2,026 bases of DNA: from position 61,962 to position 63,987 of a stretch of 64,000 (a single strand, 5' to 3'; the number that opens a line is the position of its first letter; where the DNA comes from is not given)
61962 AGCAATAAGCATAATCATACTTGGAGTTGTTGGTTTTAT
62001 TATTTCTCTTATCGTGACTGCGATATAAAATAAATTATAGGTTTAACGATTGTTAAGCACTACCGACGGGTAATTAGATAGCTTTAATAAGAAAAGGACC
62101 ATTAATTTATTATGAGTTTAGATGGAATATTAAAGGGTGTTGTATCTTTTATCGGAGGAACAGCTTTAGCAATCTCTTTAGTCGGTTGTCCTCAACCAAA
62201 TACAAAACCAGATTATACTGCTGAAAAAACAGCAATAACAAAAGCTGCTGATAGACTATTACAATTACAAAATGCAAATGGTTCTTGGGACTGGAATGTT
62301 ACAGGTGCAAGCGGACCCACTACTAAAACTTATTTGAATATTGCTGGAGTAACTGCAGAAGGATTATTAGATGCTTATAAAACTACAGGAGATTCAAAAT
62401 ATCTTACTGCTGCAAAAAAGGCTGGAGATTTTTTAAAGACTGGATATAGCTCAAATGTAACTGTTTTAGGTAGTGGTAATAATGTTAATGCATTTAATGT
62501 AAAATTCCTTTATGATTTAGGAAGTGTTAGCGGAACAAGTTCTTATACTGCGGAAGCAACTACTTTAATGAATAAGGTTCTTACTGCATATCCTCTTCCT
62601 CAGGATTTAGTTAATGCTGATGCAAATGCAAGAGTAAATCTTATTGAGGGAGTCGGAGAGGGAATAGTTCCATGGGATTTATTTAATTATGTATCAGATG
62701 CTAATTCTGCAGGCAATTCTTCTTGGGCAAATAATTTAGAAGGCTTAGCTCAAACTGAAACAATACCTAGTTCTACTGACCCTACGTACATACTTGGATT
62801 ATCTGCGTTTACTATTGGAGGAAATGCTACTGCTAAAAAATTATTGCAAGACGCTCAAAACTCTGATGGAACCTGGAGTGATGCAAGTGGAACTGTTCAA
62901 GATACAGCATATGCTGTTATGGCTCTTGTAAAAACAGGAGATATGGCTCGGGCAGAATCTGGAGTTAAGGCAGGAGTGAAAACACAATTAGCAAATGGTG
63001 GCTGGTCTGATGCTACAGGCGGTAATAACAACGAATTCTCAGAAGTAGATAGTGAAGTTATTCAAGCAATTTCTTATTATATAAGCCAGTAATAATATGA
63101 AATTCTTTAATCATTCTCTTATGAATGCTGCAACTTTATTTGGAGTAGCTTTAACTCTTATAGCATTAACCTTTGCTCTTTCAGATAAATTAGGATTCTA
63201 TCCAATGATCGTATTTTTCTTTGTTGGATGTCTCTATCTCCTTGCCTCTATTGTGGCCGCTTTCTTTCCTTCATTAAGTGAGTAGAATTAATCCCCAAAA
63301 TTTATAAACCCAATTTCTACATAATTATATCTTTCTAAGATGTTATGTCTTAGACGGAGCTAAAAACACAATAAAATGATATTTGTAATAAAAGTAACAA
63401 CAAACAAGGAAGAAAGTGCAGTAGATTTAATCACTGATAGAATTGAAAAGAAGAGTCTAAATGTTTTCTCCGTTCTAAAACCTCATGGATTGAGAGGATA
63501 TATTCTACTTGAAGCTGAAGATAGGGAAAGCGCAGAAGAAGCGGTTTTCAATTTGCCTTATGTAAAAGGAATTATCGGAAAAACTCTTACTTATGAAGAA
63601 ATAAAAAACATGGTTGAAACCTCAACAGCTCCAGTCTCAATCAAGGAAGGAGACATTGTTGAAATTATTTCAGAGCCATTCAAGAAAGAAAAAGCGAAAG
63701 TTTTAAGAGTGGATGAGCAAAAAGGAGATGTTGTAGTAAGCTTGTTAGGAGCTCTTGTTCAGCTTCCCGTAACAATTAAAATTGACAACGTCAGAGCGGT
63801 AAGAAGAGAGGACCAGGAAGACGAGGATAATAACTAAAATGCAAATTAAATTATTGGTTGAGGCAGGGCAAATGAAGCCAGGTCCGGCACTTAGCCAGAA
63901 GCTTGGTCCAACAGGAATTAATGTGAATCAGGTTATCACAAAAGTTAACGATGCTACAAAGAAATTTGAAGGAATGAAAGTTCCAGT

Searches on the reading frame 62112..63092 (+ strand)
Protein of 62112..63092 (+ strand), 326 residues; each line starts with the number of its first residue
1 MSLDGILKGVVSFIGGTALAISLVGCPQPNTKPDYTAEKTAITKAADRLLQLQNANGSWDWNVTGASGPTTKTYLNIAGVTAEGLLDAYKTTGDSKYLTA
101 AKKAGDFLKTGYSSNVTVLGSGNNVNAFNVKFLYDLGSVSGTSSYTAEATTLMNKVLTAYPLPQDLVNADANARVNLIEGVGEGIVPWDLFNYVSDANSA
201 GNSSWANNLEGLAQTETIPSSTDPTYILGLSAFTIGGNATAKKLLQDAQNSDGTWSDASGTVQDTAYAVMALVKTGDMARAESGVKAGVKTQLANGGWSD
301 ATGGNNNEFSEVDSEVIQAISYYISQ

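Call 26: search_protein_families(library=pfam, proteins=[window:62112-63092:+], max_evalue=0.001)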
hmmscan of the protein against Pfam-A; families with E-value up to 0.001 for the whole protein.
window:62112-63092:+ (326 aa): 2 families
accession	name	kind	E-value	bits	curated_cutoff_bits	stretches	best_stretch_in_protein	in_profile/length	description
PF13243.12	SQHop_cyclase_C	-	0.00024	20.7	26.1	0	257-301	241-287/319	Squalene-hopene cyclase C-terminal domain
PF07470.19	Glyco_hydro_88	-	0.00058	19.4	26.6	0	78-157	31-107/352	Glycosyl Hydrolase Family 88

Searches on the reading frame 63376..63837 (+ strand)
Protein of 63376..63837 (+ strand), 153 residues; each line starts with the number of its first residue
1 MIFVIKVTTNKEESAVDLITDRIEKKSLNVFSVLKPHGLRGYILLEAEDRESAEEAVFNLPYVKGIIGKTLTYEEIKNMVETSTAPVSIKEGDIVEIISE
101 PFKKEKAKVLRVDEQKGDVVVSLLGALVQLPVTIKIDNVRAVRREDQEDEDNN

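Call 26: search_protein_families(library=pfam, proteins=[window:63376-63837:+], max_evalue=0.001)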
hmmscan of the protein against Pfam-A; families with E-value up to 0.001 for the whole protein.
window:63376-63837:+ (153 aa): 1 family
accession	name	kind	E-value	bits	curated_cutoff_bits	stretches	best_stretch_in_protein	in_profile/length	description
PF03439.18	Spt5-NGN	-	1.8e-15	57.1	22.4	1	1-79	1-83/84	Early transcription elongation factor of RNA pol II, NGN section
